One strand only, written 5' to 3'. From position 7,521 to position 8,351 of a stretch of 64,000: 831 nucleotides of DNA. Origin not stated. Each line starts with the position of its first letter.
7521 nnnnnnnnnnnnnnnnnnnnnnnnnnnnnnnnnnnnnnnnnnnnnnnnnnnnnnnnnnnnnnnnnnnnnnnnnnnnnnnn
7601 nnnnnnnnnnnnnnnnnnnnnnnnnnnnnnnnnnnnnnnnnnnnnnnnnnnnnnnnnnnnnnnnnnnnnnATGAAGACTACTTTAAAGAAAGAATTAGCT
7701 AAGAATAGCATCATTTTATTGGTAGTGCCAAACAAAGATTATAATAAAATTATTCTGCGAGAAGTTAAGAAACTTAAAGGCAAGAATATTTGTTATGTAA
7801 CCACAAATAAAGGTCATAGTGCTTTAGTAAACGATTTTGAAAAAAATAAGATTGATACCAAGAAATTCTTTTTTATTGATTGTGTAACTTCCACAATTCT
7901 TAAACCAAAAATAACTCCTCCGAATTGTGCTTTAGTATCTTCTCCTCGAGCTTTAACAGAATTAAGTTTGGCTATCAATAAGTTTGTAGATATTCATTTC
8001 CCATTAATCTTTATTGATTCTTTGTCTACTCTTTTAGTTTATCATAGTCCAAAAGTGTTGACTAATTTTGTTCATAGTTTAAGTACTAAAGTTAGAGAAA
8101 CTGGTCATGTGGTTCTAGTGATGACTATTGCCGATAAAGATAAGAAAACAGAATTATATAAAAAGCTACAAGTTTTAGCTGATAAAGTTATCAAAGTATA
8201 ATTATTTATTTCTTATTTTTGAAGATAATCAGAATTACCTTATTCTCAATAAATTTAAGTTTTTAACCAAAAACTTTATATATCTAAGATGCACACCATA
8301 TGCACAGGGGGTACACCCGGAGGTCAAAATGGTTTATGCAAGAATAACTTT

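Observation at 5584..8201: Three-gene signalling module: PAS histidine kinase, CheY-like receiver, and a P-loop-less KaiC/RecA-fold (DUF835-like) protein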

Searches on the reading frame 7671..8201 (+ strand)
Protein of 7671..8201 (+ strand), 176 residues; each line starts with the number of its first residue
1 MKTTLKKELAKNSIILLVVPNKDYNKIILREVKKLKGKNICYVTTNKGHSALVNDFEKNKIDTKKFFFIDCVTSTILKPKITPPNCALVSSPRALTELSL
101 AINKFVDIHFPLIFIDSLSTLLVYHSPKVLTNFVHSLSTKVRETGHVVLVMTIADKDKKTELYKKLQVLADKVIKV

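Call 3: search_protein_families(library=pfam, proteins=[window:7671-8201:+], max_evalue=1)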
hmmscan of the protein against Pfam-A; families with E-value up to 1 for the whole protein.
window:7671-8201:+ (176 aa): 4 families
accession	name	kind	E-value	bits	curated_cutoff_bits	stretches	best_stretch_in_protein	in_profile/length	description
PF24336.1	DUF7504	-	7.2e-07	30.3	27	1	43-175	35-178/179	Family of unknown function (DUF7504)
PF06745.19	ATPase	-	0.00013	21.8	26.6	1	37-173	48-184/231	KaiC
PF05763.18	DUF835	-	0.0012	19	33.1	1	90-152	56-119/136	Protein of unknown function (DUF835)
PF08445.16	FR47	-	0.23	11.9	22.1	1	133-166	42-75/86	FR47-like protein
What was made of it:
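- Checked: For 7671-8201 it gives DUF7504 30.3 bits (cutoff 27), KaiC 21.8 bits (cutoff 26.6) and DUF835 19 bits (cutoff 33.1) (call 3).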

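Call 9: find_homologous_proteins(query=window:7671-8198:+, max_evalue=0.001)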
Query window:7671-8198:+ (176 aa): 62 proteins with E <= 0.001 among 519 candidates.
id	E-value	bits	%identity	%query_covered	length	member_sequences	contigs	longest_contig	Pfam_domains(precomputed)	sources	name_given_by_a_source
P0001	6.2e-105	366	99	100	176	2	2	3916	PF24336.2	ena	-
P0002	4.9e-91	320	85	100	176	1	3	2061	PF24336.2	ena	-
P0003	2.4e-73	263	68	98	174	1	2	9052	PF24336.2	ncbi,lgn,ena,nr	ncbi:hypothetical protein ISS07_07015 [Candidatus Woesearchaeota archaeon]|nr:hypothetical protein [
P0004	7.9e-49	183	52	98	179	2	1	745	-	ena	-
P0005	3.1e-46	175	52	98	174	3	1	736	PF06745.20,PF05763.19,PF05625.18,PF24336.2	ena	-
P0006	1.7e-44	169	50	91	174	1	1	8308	PF06745.20,PF05763.19,PF05625.18,PF24336.2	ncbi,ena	-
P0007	2.9e-44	168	50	93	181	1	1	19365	PF24336.2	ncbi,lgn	-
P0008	5.6e-44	167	44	94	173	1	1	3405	PF24336.2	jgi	jgi:archaellum biogenesis ATPase FlaH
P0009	2.3e-43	165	45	98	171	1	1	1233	PF24336.2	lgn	-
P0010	3.3e-43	165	50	97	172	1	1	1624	PF24336.2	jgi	-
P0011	5.8e-42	161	46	96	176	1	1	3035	PF06745.20,PF24336.2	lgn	-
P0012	3.5e-41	158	44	98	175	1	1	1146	PF06745.20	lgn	-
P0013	4.0e-41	158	47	97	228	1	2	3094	PF24336.2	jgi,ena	-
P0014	7.0e-40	154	49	98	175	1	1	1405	-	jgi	jgi:archaellum biogenesis ATPase FlaH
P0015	9.2e-37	144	44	98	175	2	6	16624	-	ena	-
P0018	1.1e-33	134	44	91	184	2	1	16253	PF24336.2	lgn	-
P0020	3.6e-30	123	42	98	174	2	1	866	PF23365.2,PF23442.2,PF24336.2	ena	-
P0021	1.2e-29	121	39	99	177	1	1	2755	PF06745.20,PF24336.2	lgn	-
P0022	1.3e-29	121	43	97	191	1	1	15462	PF06745.20,PF24336.2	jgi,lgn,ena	-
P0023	4.6e-29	119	43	95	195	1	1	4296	PF06745.20,PF24336.2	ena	-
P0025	1.6e-28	117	42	96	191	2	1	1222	PF06745.20,PF24336.2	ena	-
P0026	7.0e-28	115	40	99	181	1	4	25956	PF24336.2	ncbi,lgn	ncbi:MAG: hypothetical protein ACE5OT_01360 [Candidatus Hadarchaeaceae archaeon]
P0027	8.0e-28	115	39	98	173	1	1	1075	PF06745.20,PF24336.2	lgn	-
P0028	4.0e-27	113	38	99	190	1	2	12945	PF24336.2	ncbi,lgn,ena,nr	ncbi:MAG: hypothetical protein KAQ83_03125 [Nanoarchaeota archaeon]|nr:hypothetical protein [Nanoarc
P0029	8.0e-27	112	41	99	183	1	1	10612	PF24336.2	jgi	jgi:hypothetical protein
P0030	9.7e-27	111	39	98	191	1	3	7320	PF06745.20,PF24336.2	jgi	-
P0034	1.8e-25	107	38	100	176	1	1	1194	PF06745.20,PF24336.2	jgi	-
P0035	3.3e-25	106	40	97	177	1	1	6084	PF24336.2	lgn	-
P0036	4.8e-25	106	43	76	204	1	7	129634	PF23365.2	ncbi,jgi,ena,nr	ncbi:hypothetical protein HOE04_03035 [archaeon]|jgi:KaiC/GvpD/RAD55 family RecA-like ATPase|nr:hypo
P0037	7.2e-25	105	37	99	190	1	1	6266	PF06745.20,PF24336.2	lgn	-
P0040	1.7e-24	104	38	94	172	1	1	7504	PF24336.2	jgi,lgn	jgi:hypothetical protein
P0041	4.8e-24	103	38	98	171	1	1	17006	PF24336.2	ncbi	-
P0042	8.8e-24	102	38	100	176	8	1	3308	PF06745.20,PF23365.2,PF05763.19,PF24336.2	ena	-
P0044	4.2e-23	100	38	93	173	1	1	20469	PF06745.20,PF24336.2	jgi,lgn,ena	-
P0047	9.6e-23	98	36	93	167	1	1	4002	PF24336.2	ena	-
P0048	4.4e-22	96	35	100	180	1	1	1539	PF24336.2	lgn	-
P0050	1.8e-19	88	37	98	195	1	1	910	PF06745.20,PF24336.2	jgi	-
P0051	1.9e-19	88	39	83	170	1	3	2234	PF24336.2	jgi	jgi:KaiC/GvpD/RAD55 family RecA-like ATPase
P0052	1.9e-19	88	35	97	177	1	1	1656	PF06745.20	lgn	-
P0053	7.3e-19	86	36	93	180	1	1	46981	PF06745.20,PF24336.2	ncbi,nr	ncbi:MAG: hypothetical protein NTY20_01735 [Candidatus Aenigmarchaeota archaeon]|nr:hypothetical pro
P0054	8.1e-19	86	37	97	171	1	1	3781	PF24336.2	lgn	-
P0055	1.1e-17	82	32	97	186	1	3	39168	PF06745.20,PF24336.2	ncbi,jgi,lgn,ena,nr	ncbi:hypothetical protein KY361_04410 [Candidatus Woesearchaeota archaeon]|nr:hypothetical protein [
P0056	2.6e-17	81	33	95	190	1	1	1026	PF24336.2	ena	-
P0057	1.7e-16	78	37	97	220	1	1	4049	PF06745.20,PF23365.2,PF24336.2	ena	-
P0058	2.3e-16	78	36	98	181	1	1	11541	PF24336.2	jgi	jgi:hypothetical protein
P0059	5.7e-16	76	42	65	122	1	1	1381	PF24336.2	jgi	-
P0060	6.2e-14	70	32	98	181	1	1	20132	PF06745.20,PF24336.2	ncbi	-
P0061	3.6e-10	58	31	63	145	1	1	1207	PF06745.20,PF24336.2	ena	-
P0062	7.4e-8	50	42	51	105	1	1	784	PF24336.2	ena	-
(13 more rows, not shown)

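Call 12: search_solved_structures(query=A1, max_evalue=10, show_alignments=2)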
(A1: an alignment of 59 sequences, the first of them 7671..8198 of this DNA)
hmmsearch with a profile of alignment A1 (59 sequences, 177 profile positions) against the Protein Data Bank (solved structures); distinct sequences matched with E-value up to 10: 32.
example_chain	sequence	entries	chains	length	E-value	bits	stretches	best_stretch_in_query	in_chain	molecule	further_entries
8zn5_B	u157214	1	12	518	4.2e-05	26.2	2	100-155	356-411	KaiC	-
4yds_A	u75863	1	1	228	5e-05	26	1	101-175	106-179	Flagella-related protein H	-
8zn7_D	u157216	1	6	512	0.015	17.9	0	102-172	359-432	KaiC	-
8zn6_F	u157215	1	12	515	0.042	16.4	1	102-174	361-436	KaiC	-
6sua_A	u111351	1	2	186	0.044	16.4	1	15-65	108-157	Neutrophil gelatinase-associated lipocalin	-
6z2c_A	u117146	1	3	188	0.13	14.8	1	14-65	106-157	Neutrophil gelatinase-associated lipocalin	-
2dr3_A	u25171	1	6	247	0.25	13.9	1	65-152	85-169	UPF0273 protein PH0284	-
8jon_A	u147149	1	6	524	0.35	13.4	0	105-157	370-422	Circadian clock oscillator protein KaiC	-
5n47_A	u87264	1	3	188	0.39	13.3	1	16-65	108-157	Neutrophil gelatinase-associated lipocalin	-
7dyk_A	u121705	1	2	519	0.4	13.3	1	102-174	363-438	Circadian clock protein kinase KaiC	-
7wdc_A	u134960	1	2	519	0.45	13.1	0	102-174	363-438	Circadian clock protein kinase KaiC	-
1u9i_A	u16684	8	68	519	0.48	13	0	102-174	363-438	KaiC | Circadian clock protein kinase kaiC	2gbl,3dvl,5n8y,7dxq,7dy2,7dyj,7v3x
4dug_A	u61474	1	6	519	0.49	13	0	102-174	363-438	Circadian clock protein kinase kaiC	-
1tf7_A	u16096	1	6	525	0.49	12.9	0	102-174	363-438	KaiC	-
3k0e_A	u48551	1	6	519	0.52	12.9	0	102-174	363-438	Circadian clock protein kinase KaiC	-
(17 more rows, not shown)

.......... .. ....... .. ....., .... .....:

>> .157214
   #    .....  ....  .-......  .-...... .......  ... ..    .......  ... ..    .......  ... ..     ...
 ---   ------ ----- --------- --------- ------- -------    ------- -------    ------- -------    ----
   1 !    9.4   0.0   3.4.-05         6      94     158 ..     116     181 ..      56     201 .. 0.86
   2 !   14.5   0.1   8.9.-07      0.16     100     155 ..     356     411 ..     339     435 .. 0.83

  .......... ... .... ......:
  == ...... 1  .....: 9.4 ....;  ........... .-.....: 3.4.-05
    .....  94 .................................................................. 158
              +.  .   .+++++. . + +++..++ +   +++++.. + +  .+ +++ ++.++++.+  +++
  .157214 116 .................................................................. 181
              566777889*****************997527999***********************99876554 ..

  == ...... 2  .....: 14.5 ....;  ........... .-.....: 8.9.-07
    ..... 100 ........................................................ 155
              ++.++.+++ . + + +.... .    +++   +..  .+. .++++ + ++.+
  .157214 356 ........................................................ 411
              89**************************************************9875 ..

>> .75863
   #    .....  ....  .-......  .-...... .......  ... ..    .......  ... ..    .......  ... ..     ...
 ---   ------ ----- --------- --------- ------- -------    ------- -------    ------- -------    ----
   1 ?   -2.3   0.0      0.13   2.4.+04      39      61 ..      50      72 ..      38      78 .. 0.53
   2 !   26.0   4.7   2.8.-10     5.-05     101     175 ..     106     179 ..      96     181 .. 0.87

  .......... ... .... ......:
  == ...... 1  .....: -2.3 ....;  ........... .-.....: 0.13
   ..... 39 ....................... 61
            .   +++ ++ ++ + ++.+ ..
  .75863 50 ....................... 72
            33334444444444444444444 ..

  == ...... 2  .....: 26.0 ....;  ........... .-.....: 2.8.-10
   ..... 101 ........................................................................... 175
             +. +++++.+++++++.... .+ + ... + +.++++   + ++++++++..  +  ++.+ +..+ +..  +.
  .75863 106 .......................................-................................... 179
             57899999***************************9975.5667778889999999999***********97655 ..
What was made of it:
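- PDB profile hits to KaiC and FlaH, aligned over the DSLS Walker B region (call 12).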

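Call 13: find_encoding_contigs(protein=P0003, flank=6000, max_places=3)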
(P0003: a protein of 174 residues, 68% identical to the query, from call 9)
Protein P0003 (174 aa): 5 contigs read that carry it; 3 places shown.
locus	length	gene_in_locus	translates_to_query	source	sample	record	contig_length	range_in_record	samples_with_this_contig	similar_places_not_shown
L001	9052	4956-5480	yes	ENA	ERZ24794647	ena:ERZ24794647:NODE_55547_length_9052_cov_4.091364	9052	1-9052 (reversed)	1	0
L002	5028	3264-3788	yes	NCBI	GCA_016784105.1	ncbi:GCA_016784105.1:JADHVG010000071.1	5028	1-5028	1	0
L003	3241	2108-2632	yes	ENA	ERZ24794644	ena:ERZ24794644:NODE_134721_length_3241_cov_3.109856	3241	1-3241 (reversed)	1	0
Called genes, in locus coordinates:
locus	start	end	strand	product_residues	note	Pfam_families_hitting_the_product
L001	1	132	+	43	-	?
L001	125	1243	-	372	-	PF02743:dCache_1, PF00990:GGDEF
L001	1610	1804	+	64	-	-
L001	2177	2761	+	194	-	PF18765:Polbeta (weak)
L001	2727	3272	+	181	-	-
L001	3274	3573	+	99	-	-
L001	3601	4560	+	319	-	PF00512:HisKA, PF02518:HATPase_c, PF13581:HATPase_c_2 (weak), PF13589:HATPase_c_3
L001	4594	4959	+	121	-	PF20161:VpsR (weak), PF00072:Response_reg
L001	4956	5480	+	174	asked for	PF24336:DUF7504 (weak)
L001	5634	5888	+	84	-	-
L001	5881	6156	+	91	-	-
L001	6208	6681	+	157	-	-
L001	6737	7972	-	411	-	PF06745:ATPase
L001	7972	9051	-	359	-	?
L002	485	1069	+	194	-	PF18765:Polbeta (weak)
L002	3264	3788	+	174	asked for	PF24336:DUF7504 (weak)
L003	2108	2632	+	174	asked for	PF24336:DUF7504 (weak)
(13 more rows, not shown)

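Call 14: find_encoding_contigs(protein=P0007, flank=5000, max_places=1)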
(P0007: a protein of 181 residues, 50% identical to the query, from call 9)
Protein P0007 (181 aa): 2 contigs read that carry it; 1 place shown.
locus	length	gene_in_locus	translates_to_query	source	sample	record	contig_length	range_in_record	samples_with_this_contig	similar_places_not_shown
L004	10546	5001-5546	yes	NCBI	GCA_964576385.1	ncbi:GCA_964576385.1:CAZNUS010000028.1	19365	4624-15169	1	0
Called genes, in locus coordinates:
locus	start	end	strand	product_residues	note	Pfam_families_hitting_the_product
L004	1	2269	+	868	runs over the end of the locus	PF13426:PAS_9, PF00989:PAS, PF08448:PAS_4, PF08447:PAS_3, PF13426:PAS_9, PF00989:PAS, PF13426:PAS_9, PF08447:PAS_3, +4 more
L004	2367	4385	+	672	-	-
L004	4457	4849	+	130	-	PF00072:Response_reg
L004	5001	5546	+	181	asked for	PF24336:DUF7504 (weak)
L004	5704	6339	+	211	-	PF00926:DHBP_synthase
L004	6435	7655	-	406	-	PF03796:DnaB_C (faint), PF06745:ATPase, PF13481:AAA_25 (weak), PF23442:DUF7125 (faint), PF07088:GvpD_P-loop (weak)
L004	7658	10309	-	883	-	PF27359:TP_0179 (weak)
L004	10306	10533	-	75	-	-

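Call 15: find_encoding_contigs(protein=P0015, flank=5000, max_places=1)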
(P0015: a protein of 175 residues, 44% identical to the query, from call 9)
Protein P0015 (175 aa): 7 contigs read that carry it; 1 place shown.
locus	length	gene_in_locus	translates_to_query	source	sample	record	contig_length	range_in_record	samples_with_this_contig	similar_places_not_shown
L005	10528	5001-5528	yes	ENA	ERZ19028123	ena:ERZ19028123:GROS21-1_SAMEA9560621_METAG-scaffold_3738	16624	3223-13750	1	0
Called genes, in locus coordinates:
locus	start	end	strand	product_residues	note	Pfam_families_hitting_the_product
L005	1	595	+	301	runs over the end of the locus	PF23023:Anti-Pycsar_Apyc1, PF00753:Lactamase_B, PF12706:Lactamase_B_2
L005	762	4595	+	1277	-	-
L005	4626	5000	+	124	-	PF00072:Response_reg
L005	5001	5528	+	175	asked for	-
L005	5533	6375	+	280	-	PF02906:Fe_hyd_lg_C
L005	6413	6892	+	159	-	-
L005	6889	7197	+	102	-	-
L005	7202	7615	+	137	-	PF09858:DUF2085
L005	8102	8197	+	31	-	-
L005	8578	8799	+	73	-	-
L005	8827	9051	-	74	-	PF00833:Ribosomal_S17e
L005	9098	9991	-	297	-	-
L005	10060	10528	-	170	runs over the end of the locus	PF02778:tRNA_int_endo_N, PF01974:tRNA_int_endo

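Call 16: find_encoding_contigs(protein=P0026, flank=5000, max_places=1)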
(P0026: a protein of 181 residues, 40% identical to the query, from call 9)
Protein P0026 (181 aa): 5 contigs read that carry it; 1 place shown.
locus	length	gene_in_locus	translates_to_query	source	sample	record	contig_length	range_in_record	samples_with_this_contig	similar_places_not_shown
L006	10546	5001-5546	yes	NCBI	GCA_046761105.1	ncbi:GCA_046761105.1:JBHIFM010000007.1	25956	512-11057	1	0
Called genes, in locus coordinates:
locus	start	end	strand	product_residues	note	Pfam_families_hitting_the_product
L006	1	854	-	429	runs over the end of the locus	PF02788:RuBisCO_large_N, PF00016:RuBisCO_large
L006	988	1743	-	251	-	-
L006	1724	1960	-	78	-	-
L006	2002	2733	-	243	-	-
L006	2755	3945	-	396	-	PF25788:Ig_Rha78A_N (weak)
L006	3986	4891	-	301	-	PF13481:AAA_25 (weak), PF06745:ATPase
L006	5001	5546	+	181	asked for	PF24336:DUF7504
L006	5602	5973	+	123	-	PF00072:Response_reg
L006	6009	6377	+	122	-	PF02036:SCP2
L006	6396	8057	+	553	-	PF00989:PAS, PF08448:PAS_4, PF13426:PAS_9, PF00989:PAS, PF13188:PAS_8 (weak), PF08448:PAS_4 (weak), PF13426:PAS_9, PF13426:PAS_9, +2 more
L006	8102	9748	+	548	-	PF00989:PAS (weak), PF08448:PAS_4, PF13426:PAS_9, PF00989:PAS, PF08448:PAS_4, PF13426:PAS_9, PF00512:HisKA, PF02518:HATPase_c, +1 more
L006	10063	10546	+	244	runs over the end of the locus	PF00512:HisKA, PF02518:HATPase_c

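Call 17: find_encoding_contigs(protein=P0036, flank=5000, max_places=1)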
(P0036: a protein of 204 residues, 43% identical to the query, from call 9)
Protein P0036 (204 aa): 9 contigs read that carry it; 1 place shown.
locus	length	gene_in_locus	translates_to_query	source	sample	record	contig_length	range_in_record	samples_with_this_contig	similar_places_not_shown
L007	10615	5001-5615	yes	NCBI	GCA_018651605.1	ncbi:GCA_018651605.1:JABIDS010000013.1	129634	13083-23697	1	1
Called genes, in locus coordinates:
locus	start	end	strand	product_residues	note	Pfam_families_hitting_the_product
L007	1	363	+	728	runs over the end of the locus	PF00403:HMA, PF00122:E1-E2_ATPase, PF00702:Hydrolase, PF08282:Hydrolase_3 (faint)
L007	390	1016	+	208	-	PF00730:HhH-GPD, PF00633:HHH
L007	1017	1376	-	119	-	PF01638:HxlR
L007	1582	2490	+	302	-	PF00037:Fer4, PF12797:Fer4_2 (weak), PF12837:Fer4_6, PF12838:Fer4_7 (faint), PF13237:Fer4_10, PF14697:Fer4_21 (weak), PF13187:Fer4_9 (weak), PF27217:AF_0155, +2 more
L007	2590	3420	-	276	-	PF00106:adh_short, PF08659:KR, PF13561:adh_short_C2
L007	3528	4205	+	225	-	-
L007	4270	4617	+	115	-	PF00072:Response_reg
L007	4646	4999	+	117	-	PF00072:Response_reg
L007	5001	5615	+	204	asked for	PF23365:DUF7090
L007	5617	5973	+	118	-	-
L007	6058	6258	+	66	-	-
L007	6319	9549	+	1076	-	PF21623:HK_sensor_dom_bact, PF02743:dCache_1 (weak), PF14827:dCache_3, PF00672:HAMP, PF00512:HisKA, PF02518:HATPase_c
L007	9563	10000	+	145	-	-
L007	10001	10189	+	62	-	-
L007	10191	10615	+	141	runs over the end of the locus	PF01814:Hemerythrin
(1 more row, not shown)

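Call 18: predict_structure(alignment_id=A1)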
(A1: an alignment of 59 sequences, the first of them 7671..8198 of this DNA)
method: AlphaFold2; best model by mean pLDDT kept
length: 176 residues; sequences in the alignment: 59
mean_pLDDT: 95.8   pTM: 0.91
mean pLDDT of the five models: 95.8, 95.6, 95.5, 95.2, 95.1
residues with pLDDT >= 90: 169; 70-90: 5; 50-70: 1; < 50: 1
segments of 3 or more residues with pLDDT < 50: none
pLDDT, mean of each block of 10 residues (from residue 1): 84 98 96 96 96 97 97 92 94 98 96 98 98 98 97 97 98 97
secondary structure, 60 per line:
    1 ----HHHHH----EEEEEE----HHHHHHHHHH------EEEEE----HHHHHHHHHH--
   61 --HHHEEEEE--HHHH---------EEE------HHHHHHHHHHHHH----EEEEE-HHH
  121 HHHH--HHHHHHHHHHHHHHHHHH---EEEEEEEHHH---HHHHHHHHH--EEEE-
elements in order: H5-9 E14-19 H24-33 E40-44 H49-58 E66-70 H73-76 E86-88 H95-107 E112-116 H118-124 H127-144 E148-154 H161-169 E172-175
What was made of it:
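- On RecA/KaiC structural superfamily: AF2 model pLDDT 95.8 (call 18).
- AF2 model pLDDT 95.8 and pTM 0.91 (call 18).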

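Call 25: find_encoding_contigs(protein=P0053, flank=5000, max_places=1)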
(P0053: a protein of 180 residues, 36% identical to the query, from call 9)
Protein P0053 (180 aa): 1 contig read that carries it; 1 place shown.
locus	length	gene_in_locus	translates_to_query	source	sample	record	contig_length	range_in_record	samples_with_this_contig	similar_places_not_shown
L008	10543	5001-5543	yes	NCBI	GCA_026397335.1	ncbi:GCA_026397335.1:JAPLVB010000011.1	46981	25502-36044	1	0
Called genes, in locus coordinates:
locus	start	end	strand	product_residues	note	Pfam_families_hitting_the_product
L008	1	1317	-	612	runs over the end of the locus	-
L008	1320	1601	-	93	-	-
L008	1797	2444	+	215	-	-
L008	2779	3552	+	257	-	PF00142:Fer4_NifH (faint), PF01656:CbiA, PF02374:ArsA_ATPase (weak), PF06564:CBP_BcsQ, PF10609:ParA, PF13614:AAA_31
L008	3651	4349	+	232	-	PF20582:UPF0758_N, PF04002:RadC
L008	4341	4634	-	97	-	PF01638:HxlR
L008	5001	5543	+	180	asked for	PF24336:DUF7504 (weak), PF06745:ATPase (weak)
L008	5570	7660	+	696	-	PF00989:PAS, PF13188:PAS_8, PF00989:PAS, PF08448:PAS_4, PF13426:PAS_9, PF00989:PAS, PF13426:PAS_9, PF00989:PAS, +7 more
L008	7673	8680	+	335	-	PF04392:ABC_sub_bind, PF13458:Peripla_BP_6 (faint)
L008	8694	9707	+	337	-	PF04392:ABC_sub_bind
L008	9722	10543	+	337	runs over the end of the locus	PF04392:ABC_sub_bind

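Call 26: find_encoding_contigs(protein=P0055, flank=5000, max_places=1)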
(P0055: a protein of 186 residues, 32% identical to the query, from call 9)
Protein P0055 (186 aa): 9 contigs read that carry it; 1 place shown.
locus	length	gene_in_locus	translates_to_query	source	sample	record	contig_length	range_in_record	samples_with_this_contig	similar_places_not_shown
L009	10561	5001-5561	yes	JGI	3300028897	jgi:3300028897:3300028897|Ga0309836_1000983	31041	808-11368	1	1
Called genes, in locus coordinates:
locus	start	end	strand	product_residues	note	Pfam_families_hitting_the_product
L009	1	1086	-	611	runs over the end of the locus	PF00437:T2SSE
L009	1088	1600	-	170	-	PF27359:TP_0179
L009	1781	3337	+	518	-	PF00989:PAS (faint), PF13188:PAS_8 (faint), PF08448:PAS_4 (weak), PF13426:PAS_9 (faint), PF00512:HisKA, PF02518:HATPase_c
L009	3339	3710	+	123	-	PF00072:Response_reg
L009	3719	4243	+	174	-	-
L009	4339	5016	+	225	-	PF02830:V4R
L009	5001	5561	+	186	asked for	PF06745:ATPase, PF24336:DUF7504 (weak)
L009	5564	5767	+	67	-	PF08279:HTH_11, PF22979:HTH_69 (weak)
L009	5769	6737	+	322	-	PF06745:ATPase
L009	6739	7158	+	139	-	-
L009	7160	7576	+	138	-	-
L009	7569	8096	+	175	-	-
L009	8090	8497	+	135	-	-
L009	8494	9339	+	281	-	-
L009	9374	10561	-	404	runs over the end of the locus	PF13173:AAA_14, PF13635:DUF4143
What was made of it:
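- L009 carries a T2SSE-type ATPase gene about 3 kb from its module (call 26).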

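Call 27: find_encoding_contigs(protein=P0060, flank=5000, max_places=1)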
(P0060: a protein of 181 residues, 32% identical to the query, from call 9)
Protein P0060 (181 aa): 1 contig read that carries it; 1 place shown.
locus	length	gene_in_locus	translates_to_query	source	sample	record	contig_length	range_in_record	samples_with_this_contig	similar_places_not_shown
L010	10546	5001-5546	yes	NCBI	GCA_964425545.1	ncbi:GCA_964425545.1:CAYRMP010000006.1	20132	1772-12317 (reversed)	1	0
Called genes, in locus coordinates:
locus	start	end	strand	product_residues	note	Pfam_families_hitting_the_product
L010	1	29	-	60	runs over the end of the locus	-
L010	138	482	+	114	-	PF01336:tRNA_anti-codon (weak)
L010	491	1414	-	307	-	PF14397:ATPgrasp_ST (weak), PF14398:ATPgrasp_YheCD (weak)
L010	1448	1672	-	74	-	-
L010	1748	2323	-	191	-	PF02777:Sod_Fe_C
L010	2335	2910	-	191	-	PF00578:AhpC-TSA, PF08534:Redoxin, PF10417:1-cysPrx_C (weak)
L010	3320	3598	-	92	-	-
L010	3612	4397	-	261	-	-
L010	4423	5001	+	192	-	PF14512:TM1586_NiRdase (faint), PF00881:Nitroreductase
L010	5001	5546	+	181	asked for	PF06745:ATPase (weak), PF24336:DUF7504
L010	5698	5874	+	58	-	-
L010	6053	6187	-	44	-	-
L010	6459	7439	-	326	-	PF13412:HTH_24 (weak), PF01037:AsnC_trans_reg (faint)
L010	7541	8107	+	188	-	-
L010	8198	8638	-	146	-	PF10604:Polyketide_cyc2 (weak)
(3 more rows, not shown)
